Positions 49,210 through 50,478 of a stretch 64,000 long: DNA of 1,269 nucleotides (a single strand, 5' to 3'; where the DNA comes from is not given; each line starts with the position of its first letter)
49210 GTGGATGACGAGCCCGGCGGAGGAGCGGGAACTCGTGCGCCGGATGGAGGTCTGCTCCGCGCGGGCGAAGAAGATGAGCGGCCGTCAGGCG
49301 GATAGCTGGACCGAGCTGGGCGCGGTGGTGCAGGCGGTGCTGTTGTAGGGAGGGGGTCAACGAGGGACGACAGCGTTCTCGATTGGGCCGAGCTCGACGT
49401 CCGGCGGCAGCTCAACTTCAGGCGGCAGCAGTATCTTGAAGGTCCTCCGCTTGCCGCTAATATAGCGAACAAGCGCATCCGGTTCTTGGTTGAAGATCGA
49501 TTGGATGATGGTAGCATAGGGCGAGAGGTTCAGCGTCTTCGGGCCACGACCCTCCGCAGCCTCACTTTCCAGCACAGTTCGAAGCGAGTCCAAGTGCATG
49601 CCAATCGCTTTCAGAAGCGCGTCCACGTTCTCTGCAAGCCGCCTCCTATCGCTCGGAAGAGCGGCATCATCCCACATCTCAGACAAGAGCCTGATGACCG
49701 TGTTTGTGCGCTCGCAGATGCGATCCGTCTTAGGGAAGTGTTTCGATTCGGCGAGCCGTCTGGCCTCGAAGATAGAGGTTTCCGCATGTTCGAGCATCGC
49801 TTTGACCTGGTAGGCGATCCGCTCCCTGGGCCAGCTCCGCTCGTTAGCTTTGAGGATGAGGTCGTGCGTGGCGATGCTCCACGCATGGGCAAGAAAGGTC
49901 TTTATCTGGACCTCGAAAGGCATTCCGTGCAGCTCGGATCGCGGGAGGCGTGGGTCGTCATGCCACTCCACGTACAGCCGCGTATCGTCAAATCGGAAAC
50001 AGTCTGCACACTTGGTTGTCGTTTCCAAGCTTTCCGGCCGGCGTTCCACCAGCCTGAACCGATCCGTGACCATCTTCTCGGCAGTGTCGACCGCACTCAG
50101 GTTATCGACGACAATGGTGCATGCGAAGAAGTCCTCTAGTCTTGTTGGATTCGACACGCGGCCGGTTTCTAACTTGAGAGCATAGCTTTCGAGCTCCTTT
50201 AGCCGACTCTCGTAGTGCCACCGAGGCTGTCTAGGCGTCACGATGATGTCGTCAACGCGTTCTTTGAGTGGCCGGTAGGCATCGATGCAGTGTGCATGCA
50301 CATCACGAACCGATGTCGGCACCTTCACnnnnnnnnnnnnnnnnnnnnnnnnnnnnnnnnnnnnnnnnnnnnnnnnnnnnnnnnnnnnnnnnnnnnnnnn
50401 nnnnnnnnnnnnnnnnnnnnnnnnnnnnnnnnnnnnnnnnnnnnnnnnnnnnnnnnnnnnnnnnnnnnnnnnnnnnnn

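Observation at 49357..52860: Coupled N6A-methyltransferase / nuclease-less DUF262 / RelA-SpoT-like triad: candidate undescribed defence system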

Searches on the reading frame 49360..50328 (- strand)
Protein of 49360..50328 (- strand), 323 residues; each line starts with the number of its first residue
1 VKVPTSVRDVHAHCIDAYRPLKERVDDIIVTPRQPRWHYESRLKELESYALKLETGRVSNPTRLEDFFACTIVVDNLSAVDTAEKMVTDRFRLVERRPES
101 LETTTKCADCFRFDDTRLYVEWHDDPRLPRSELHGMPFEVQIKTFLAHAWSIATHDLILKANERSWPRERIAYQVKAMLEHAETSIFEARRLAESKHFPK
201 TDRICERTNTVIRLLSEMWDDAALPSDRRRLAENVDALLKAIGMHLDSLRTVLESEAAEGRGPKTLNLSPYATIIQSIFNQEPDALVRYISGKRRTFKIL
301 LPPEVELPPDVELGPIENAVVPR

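Call 3: search_protein_families(library=pfam, proteins=[window:49360-50328:-], max_evalue=1)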
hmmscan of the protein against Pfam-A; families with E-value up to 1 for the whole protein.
window:49360-50328:- (323 aa): 2 families
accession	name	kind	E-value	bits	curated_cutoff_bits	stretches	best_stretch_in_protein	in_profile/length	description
PF04607.23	RelA_SpoT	-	2.6e-07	31.3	27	1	41-162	1-111/113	Region found in RelA / SpoT proteins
PF18915.5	DUF5667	-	0.1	13.5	27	1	174-221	29-76/99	Domain of unknown function (DUF5667)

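Call 4: search_protein_families(library=padloc, proteins=[window:49360-50328:-], max_evalue=1)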
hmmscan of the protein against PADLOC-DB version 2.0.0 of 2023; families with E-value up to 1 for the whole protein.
window:49360-50328:- (323 aa): 1 family
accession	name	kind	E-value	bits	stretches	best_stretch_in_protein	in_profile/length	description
PDLC04999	PDC-S33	-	2.5e-06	25.1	1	34-153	63-177/349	-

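Call 5: search_protein_families(library=ncbifam, proteins=[window:49360-50328:-], max_evalue=1)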
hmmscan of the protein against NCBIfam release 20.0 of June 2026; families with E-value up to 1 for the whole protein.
window:49360-50328:- (323 aa): 1 family
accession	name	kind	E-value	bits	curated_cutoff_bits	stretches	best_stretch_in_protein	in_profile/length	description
NF002138.0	PRK00977.1-2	equivalog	0.19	11.5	77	1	38-87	7-57/77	exodeoxyribonuclease VII small subunit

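Call 8: find_homologous_proteins(query=window:49360-50328:-)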
Query window:49360-50328:- (323 aa): 1364 proteins with E <= 0.001 among 3727 candidates; the best 120 are listed.
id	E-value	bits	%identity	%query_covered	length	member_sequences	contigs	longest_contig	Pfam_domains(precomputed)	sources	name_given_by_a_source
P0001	8.4e-214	727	100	100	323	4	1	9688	PF04607.24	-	-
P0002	5.8e-114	399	54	99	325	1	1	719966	PF04607.24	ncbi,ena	-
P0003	8.8e-114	398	56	99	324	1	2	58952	PF04607.24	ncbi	ncbi:MAG: hypothetical protein ACLP5H_13730 [Desulfomonilaceae bacterium]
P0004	1.6e-112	394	53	99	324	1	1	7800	PF04607.24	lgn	-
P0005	2.3e-112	393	54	100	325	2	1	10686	PF04607.24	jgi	jgi:hypothetical protein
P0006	4.9e-112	392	53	99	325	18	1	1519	PF04607.24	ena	-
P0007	6.9e-112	392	53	99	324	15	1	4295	PF04607.24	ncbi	-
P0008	9.4e-112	391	53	99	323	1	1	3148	PF04607.24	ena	-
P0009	1.3e-111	391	55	99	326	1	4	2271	-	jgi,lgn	-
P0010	1.6e-111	391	54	99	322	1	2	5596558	PF04607.24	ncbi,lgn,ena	-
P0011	5.0e-111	389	53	99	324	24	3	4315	PF04607.24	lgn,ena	-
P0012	8.5e-111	388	54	99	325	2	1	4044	PF04607.24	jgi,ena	-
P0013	2.5e-110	387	55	99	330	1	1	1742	PF04607.24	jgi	jgi:hypothetical protein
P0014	3.1e-110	386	55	99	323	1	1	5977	PF04607.24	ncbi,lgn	ncbi:MAG: hypothetical protein AB7W37_16565 [Syntrophobacteraceae bacterium]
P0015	3.5e-110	386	53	100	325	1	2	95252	PF04607.24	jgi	jgi:ppGpp synthetase/RelA/SpoT-type nucleotidyltranferase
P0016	4.7e-110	386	54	99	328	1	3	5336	PF04607.24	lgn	-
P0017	1.5e-109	384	53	99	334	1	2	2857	PF04607.24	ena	-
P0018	3.5e-109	383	54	98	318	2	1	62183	PF04607.24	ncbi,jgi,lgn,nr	ncbi:MAG: hypothetical protein LWX51_06815 [Deltaproteobacteria bacterium]|jgi:ppGpp synthetase/RelA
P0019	4.0e-109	383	54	99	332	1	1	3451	PF04607.24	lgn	-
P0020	6.5e-109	382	53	100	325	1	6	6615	PF04607.24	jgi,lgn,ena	jgi:ppGpp synthetase/RelA/SpoT-type nucleotidyltranferase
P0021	9.2e-109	381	52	99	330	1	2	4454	PF04607.24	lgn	-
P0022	1.3e-108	381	51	100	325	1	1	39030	PF04607.24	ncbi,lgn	-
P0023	2.2e-108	380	51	100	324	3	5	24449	PF04607.24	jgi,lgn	jgi:ppGpp synthetase/RelA/SpoT-type nucleotidyltranferase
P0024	3.3e-108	380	52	100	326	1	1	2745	PF04607.24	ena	-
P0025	7.3e-108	379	55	99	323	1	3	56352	PF04607.24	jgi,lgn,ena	-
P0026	1.4e-107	378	53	99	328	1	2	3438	PF04607.24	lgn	-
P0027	1.5e-107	378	53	99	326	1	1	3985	PF04607.24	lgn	-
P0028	1.6e-107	377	55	99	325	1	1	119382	PF04607.24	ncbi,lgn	-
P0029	2.9e-107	377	54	99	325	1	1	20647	PF04607.24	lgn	-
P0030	5.9e-107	376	52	99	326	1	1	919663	PF04607.24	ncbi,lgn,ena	-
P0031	7.6e-107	375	52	99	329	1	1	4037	PF04607.24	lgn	-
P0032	1.6e-106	374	54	97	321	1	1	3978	PF04607.24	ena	-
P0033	4.4e-106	373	52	99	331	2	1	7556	PF04607.24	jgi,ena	-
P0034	4.7e-106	373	52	99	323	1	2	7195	PF04607.24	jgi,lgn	-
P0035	5.6e-106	372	52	99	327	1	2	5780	PF04607.24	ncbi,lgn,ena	-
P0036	6.1e-106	372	53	99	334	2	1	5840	PF04607.24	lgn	-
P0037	7.2e-106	372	54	99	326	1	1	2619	PF04607.24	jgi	jgi:hypothetical protein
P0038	1.1e-105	371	53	99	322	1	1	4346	PF04607.24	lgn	-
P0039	1.2e-105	371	52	99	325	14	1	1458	PF04607.24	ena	-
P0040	1.4e-105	371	52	99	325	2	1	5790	PF04607.24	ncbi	-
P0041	4.3e-105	369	52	99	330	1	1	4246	PF04607.24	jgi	-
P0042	5.6e-105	369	53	99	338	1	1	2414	PF04607.24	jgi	jgi:ppGpp synthetase/RelA/SpoT-type nucleotidyltranferase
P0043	8.3e-105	368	53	95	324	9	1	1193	PF04607.24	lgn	-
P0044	1.2e-104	368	51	99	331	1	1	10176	PF04607.24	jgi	jgi:ppGpp synthetase/RelA/SpoT-type nucleotidyltranferase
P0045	1.3e-104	368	51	99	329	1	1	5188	PF04607.24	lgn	-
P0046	1.8e-104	367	52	99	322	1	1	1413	PF04607.24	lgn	-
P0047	2.3e-104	367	51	99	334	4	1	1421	PF04607.24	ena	-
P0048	2.5e-104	367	52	99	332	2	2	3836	PF04607.24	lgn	-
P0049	3.2e-104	367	52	94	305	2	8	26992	PF04607.24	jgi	jgi:Region found in RelA / SpoT proteins.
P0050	5.7e-104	366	53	99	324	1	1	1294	PF04607.24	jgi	jgi:ppGpp synthetase/RelA/SpoT-type nucleotidyltranferase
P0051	1.2e-103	365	51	99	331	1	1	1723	PF04607.24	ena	-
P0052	1.7e-103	364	51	99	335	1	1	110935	PF04607.24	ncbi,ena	-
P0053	1.9e-103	364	52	99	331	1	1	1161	PF04607.24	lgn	-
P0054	2.5e-103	364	50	100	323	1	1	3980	PF04607.24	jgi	jgi:ppGpp synthetase/RelA/SpoT-type nucleotidyltranferase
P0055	2.6e-103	364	51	99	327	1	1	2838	PF04607.24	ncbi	-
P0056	7.9e-103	362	52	99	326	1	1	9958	PF04607.24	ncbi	-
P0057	1.1e-102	362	51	99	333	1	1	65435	PF04607.24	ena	-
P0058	1.4e-102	361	51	99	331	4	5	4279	PF04607.24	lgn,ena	-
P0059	1.7e-102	361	51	99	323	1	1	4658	PF04607.24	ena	-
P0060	1.9e-102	361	52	99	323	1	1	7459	PF04607.24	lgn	-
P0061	2.8e-102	360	52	99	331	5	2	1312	PF04607.24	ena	-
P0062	4.0e-102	360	49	99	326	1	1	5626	PF04607.24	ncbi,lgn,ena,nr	ncbi:MAG: hypothetical protein KAH05_06880 [Clostridiales bacterium]|nr:hypothetical protein [Clostr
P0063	4.6e-102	359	50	99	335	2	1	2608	PF04607.24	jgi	jgi:ppGpp synthetase/RelA/SpoT-type nucleotidyltranferase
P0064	1.7e-101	358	51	99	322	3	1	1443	PF04607.24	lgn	-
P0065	2.0e-101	357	52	99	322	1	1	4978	PF04607.24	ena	-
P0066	2.3e-101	357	51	99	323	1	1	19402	PF04607.24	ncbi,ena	-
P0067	1.0e-100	355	51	99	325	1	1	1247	PF04607.24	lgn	-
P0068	2.5e-100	354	51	95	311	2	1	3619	PF04607.24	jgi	jgi:ppGpp synthetase/RelA/SpoT-type nucleotidyltranferase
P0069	4.1e-100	353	51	99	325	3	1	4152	PF04607.24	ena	-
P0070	1.0e-99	352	50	99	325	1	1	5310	PF04607.24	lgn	-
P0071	1.8e-99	351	50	99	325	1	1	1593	PF04607.24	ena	-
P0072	3.1e-99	350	53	94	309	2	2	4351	PF04607.24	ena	-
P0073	3.4e-99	350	50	99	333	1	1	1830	PF04607.24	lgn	-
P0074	5.3e-99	349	50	99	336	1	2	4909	PF04607.24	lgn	-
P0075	7.6e-99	349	50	99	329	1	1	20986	PF04607.24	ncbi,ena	-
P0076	7.7e-99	349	50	99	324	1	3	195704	PF04607.24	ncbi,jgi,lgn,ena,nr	ncbi:MAG: hypothetical protein KUA37_02755 [Desulfomicrobium sp.]|nr:hypothetical protein [Desulfomi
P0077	7.8e-99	349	50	99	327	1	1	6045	PF04607.24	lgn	-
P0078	1.8e-98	348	50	99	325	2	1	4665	PF04607.24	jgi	-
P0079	2.7e-98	347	51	99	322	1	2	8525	PF04607.24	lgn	-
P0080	7.0e-98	346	50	99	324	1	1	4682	PF04607.24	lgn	-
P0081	2.3e-97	344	51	99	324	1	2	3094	PF04607.24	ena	-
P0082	2.5e-97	344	49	97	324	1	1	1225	PF04607.24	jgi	jgi:ppGpp synthetase/RelA/SpoT-type nucleotidyltranferase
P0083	2.9e-97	344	51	99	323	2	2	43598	PF04607.24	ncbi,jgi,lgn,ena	-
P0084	4.5e-97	343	50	99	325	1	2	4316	PF04607.24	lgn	-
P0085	8.3e-97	342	51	94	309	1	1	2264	PF04607.24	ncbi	-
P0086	1.9e-96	341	47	99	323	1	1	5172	PF04607.24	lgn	-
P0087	2.0e-96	341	48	99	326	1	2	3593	PF04607.24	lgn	-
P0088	2.4e-96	341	49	99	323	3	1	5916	PF04607.24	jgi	jgi:ppGpp synthetase/RelA/SpoT-type nucleotidyltranferase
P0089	4.7e-96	340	50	99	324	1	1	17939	PF04607.24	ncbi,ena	-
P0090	7.9e-96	339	49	99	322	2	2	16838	PF04607.24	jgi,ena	-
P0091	9.4e-96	339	50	99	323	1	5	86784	PF04607.24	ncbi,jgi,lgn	-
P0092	1.0e-95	339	50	94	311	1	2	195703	PF04607.24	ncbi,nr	ncbi:MAG: hypothetical protein KKC92_16035 [Proteobacteria bacterium]|nr:hypothetical protein [Pseud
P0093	1.1e-95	339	56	86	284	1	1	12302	PF04607.24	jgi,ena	-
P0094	1.1e-95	339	50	99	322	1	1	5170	PF04607.24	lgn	-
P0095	1.2e-95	338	49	99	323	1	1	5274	PF04607.24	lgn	-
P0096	1.6e-95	338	49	99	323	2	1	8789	PF04607.24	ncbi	-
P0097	1.6e-95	338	49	99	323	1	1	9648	PF04607.24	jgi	jgi:ppGpp synthetase/RelA/SpoT-type nucleotidyltranferase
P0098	4.7e-95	336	51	99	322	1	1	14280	PF04607.24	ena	-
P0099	7.2e-95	336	48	99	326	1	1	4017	PF04607.24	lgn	-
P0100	9.5e-95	335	48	99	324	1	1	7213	PF04607.24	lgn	-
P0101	1.9e-94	334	51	99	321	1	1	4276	PF04607.24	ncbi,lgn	-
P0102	2.3e-94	334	49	98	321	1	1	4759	PF04607.24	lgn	-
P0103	2.7e-94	334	48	99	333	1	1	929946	PF04607.24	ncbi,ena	-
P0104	5.9e-94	333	51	99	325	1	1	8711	PF04607.24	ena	-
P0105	5.9e-94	333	50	99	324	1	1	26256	PF04607.24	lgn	-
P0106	6.2e-94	333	49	99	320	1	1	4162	PF04607.24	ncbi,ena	-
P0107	1.4e-93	332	49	99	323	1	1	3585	PF04607.24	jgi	jgi:hypothetical protein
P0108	7.9e-93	329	50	99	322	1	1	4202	PF04607.24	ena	-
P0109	9.5e-93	329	47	99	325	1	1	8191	PF04607.24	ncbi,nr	ncbi:MAG: hypothetical protein GY757_23595 [bacterium]|nr:hypothetical protein [bacterium]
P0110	1.0e-92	329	45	99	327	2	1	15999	PF04607.24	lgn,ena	-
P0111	2.2e-92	328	48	99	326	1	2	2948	PF04607.24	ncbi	-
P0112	2.4e-92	328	49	99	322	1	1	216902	PF04607.24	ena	-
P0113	2.6e-92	327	48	99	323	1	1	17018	PF04607.24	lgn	-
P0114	4.6e-92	327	50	96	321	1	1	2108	PF04607.24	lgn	-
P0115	6.5e-92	326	51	99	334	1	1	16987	PF04607.24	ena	-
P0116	1.4e-91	325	46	99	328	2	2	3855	PF04607.24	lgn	-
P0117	1.5e-91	325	48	99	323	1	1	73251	PF04607.24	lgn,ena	-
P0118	1.8e-91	325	48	99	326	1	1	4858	PF04607.24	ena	-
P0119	2.2e-91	324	48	99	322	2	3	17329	PF04607.24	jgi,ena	-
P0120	4.6e-91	323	49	99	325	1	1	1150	PF04607.24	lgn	-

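Call 12: find_related_loci(query=A1, collection=genome_contigs, flank=8000)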
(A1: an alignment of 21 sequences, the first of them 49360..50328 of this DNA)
Query A1 (323 aa) in genome_contigs; peptide patterns used: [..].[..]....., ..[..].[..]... (x = any residue, [..] = any of these).
225 stretches matched a pattern; 128 encode a relative of the query (tblastn E <= 1e-3); the best 80 are kept; 80 distinct loci.
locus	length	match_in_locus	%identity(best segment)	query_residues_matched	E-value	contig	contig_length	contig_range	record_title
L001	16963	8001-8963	54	1-321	1e-121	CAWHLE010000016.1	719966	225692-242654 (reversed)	MAG: uncultured delta proteobacterium isolate MFD02416.bin.2.187 genome assembly, contig: contig_3533, whole genome shot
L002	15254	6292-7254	56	1-321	1e-121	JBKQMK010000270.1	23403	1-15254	MAG: Desulfomonilaceae bacterium isolate LABRr1A1B1C__bin_124 LABRr1A1B1C_000000117560, whole genome shotgun sequence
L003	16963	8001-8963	54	1-321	1e-118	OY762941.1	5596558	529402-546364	MAG: uncultured Syntrophobacter sp. isolate 8beb1b32-fcc7-4ae2-b8e9-2f20d438afad genome assembly, chromosome: 1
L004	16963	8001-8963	53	1-321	2e-117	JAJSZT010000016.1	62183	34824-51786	MAG: Deltaproteobacteria bacterium isolate CR9063A Ga0402054_021, whole genome shotgun sequence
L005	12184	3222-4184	52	1-321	3e-116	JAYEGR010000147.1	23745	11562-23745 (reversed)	MAG: Thermodesulfobacteriota bacterium isolate MAG241 MAG241_147, whole genome shotgun sequence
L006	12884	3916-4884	51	1-323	3e-116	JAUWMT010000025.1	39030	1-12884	MAG: Candidatus Cloacimonadota bacterium isolate CSMAG_2405 CSMAG_2405_k141_5131_length_39030_cov_16.9794, whole genome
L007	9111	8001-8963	55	1-321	4e-116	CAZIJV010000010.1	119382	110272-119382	MAG TPA_asm: uncultured Syntrophobacter sp. isolate SRP239243_co1_430 genome assembly, contig: NODE_115_length_119382_co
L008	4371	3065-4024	52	1-320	5e-113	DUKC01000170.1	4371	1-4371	MAG TPA_asm: Thermoplasmata archaeon isolate UBA9212 contig_111932, whole genome shotgun sequence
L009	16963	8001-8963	51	1-321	2e-111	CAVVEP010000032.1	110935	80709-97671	MAG: uncultured delta proteobacterium isolate MFD02416.bin.3.208 genome assembly, contig: contig_3314, whole genome shot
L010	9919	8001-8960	51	1-321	5e-104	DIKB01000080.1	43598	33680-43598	MAG TPA_asm: Dehalococcoidia bacterium UBA5629 UBA5629_contig_58727, whole genome shotgun sequence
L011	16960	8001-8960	48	1-320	9e-104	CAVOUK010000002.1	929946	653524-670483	MAG: Thermodesulfovibrionia bacterium isolate MFD10007.bin.2.208 genome assembly, contig: contig_11939, whole genome sho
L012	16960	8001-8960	50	1-320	2e-103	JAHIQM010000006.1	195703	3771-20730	MAG: Proteobacteria bacterium isolate KR46_M_MetaG.mb.10 KR46_M_MetaG.mb.10_k141_16650, whole genome shotgun sequence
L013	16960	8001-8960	50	1-320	5e-102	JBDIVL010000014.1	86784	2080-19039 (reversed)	MAG: Candidatus Brocadiaceae bacterium isolate Bin_5 NODE_176_length_86784_cov_8.396944, whole genome shotgun sequence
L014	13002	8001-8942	51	1-315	1e-96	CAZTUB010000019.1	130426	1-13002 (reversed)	MAG TPA_asm: uncultured Clostridia bacterium isolate binchicken_co174_39 genome assembly, contig: NODE_42_length_130426_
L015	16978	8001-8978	48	1-320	3e-96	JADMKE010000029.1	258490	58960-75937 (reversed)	MAG: Candidatus Sericytochromatia bacterium isolate MAG_89 NODE_57_length_258490_cov_19.624068, whole genome shotgun seq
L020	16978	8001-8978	46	1-321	9e-91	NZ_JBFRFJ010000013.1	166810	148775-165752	Terriglobus sp. 2YAB30_2 SCAFFOLD_18, whole genome shotgun sequence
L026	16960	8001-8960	46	1-320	2e-86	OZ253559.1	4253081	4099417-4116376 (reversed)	MAG: Rhodothermales bacterium isolate 7a99c234-90a3-4290-b700-cd5a0c5b5078 genome assembly, chromosome: 1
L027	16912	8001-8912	45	1-305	1e-85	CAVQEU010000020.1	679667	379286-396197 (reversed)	MAG: uncultured Acidobacteriota bacterium isolate MFD09206.bin.1.160 genome assembly, contig: contig_5338, whole genome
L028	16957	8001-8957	48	1-320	2e-85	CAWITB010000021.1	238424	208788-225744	MAG: Bryobacterales bacterium isolate MFD09603.bin.2.34 genome assembly, contig: contig_24845, whole genome shotgun sequ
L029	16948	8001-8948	44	1-316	4e-84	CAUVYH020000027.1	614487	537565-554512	MAG: Bacteroidales bacterium isolate c703f99e-db57-444c-bdd0-d6cc6e68c7ba genome assembly, contig: contig_27, whole geno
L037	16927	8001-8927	44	1-308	7e-82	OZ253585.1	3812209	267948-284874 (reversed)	MAG: Botrimarina sp. isolate 2e70a4d6-b18c-4cb3-b6de-51a5168322e1 genome assembly, chromosome: 1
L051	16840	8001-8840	47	1-280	2e-76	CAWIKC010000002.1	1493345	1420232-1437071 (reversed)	MAG: Bryobacterales bacterium isolate MFD09286.bin.1.102 genome assembly, contig: contig_21209, whole genome shotgun seq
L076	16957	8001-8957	40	1-321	4e-66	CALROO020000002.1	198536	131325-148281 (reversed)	MAG: Rhizobium sp. Q54 isolate JJ-M10A2-106-2-m1-bin319 genome assembly, contig: JJ-M10A2-106-C13, whole genome shotgun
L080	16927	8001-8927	41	1-309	2e-65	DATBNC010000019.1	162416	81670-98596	MAG TPA_asm: Allosphingosinicella sp. isolate SMAG_U4014 k141_214222, whole genome shotgun sequence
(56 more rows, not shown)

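Call 21: search_protein_families(library=pfam, proteins=[L020:5965-6912:+, L020:4469-5965:+, L029:2370-5354:+, L029:5344-6948:+, L026:4198-6789:+, L013:4990-6918:+, L014:6025-6738:-, L037:9055-9996:-, L003:5531-6907:+], max_evalue=0.01)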
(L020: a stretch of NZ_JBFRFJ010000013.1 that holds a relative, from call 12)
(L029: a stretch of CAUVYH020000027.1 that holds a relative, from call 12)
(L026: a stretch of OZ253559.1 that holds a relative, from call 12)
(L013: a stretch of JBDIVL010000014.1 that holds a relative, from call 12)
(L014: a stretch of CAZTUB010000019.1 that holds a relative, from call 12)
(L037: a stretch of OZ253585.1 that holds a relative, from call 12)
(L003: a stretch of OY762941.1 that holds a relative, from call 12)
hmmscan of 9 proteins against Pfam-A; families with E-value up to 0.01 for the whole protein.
L020:5965-6912:+ (316 aa): 2 families
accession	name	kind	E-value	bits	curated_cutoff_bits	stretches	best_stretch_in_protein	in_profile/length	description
PF06616.17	BsuBI_PstI_RE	-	3.6e-62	208.8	27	1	154-307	1-154/154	BsuBI/PstI restriction endonuclease domain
PF17728.7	BsuBI_PstI_RE_N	-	1.7e-52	177.4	27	1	5-143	2-140/140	BsuBI/PstI restriction endonuclease HTH domain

L020:4469-5965:+ (499 aa): 3 families
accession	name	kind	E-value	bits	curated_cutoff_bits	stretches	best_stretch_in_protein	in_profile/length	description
PF07669.17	Eco57I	-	2.5e-10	41.2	25.3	1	138-230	73-171/171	Eco57I restriction-modification methylase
PF00398.26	RrnaAD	-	0.0029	17.2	24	1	56-131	33-92/263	Ribosomal RNA adenine dimethylase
PF02384.22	N6_Mtase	-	0.0072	16.1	20.4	0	22-222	17-212/311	N-6 DNA Methylase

L029:2370-5354:+ (995 aa): 4 families
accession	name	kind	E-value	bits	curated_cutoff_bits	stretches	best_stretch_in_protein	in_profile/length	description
PF07669.17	Eco57I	-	2.8e-36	125.6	25.3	1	438-611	1-171/171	Eco57I restriction-modification methylase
PF12950.13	TaqI_C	-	6.8e-07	30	26.5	1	790-913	18-118/118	TaqI-like C-terminal specificity domain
PF04313.20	HSDR_N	-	8.2e-07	29.5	25.1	0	21-63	1-51/198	Type I restriction enzyme R protein N terminus (HSDR_N)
PF20473.4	MmeI_Mtase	-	6.5e-06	25.9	27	1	375-553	15-174/259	MmeI, DNA-methyltransferase domain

L029:5344-6948:+ (535 aa): 5 families
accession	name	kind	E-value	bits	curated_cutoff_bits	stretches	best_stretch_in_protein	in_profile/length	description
PF22837.1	M_Eco57I_C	-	3.1e-37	128.9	27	1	251-501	4-252/283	Type II methyltransferase M.Eco57I, C-terminal domain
PF07669.17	Eco57I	-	1.7e-16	61.2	25.3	1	59-197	35-170/171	Eco57I restriction-modification methylase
PF02384.22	N6_Mtase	-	8.6e-12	45.4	20.4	1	6-216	17-236/311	N-6 DNA Methylase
PF20473.4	MmeI_Mtase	-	3.7e-05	23.5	27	1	85-177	116-211/259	MmeI, DNA-methyltransferase domain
PF05175.20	MTS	-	0.0073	16.4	23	0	38-115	34-112/170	Methyltransferase small domain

L026:4198-6789:+ (864 aa): 4 families
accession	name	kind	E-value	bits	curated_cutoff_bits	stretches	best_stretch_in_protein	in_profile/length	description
PF06616.17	BsuBI_PstI_RE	-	2.7e-57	192.9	27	1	703-854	2-153/154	BsuBI/PstI restriction endonuclease domain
PF17728.7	BsuBI_PstI_RE_N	-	1.7e-51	174.2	27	1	553-690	2-139/140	BsuBI/PstI restriction endonuclease HTH domain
PF07669.17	Eco57I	-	4.6e-09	37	25.3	1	160-257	69-166/171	Eco57I restriction-modification methylase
PF02384.22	N6_Mtase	-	3.2e-06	27.1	20.4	1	50-227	23-184/311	N-6 DNA Methylase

L013:4990-6918:+ (643 aa): 5 families
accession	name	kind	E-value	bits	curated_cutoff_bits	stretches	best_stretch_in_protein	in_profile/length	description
PF07669.17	Eco57I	-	2.5e-25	90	25.3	1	182-346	3-171/171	Eco57I restriction-modification methylase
PF02384.22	N6_Mtase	-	7.3e-17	62.1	20.4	1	108-368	21-241/311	N-6 DNA Methylase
PF12950.13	TaqI_C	-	9.8e-07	29.5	26.5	1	527-584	58-118/118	TaqI-like C-terminal specificity domain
PF20473.4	MmeI_Mtase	-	1.3e-05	25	27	1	139-282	20-163/259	MmeI, DNA-methyltransferase domain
PF01170.24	UPF0020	-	2.3e-05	24.6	22.3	1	141-203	31-100/197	RMKL-like, methyltransferase domain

L014:6025-6738:- (238 aa): 0 families

L037:9055-9996:- (314 aa): 2 families
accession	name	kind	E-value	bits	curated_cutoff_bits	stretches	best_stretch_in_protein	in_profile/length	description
PF06616.17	BsuBI_PstI_RE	-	7.7e-63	211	27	1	152-303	2-153/154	BsuBI/PstI restriction endonuclease domain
PF17728.7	BsuBI_PstI_RE_N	-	4.8e-48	163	27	1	2-139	2-139/140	BsuBI/PstI restriction endonuclease HTH domain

L003:5531-6907:+ (459 aa): 1 family
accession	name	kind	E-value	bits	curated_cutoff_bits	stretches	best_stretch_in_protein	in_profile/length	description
PF02384.22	N6_Mtase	-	0.00035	20.5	20.4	1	66-200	22-137/311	N-6 DNA Methylase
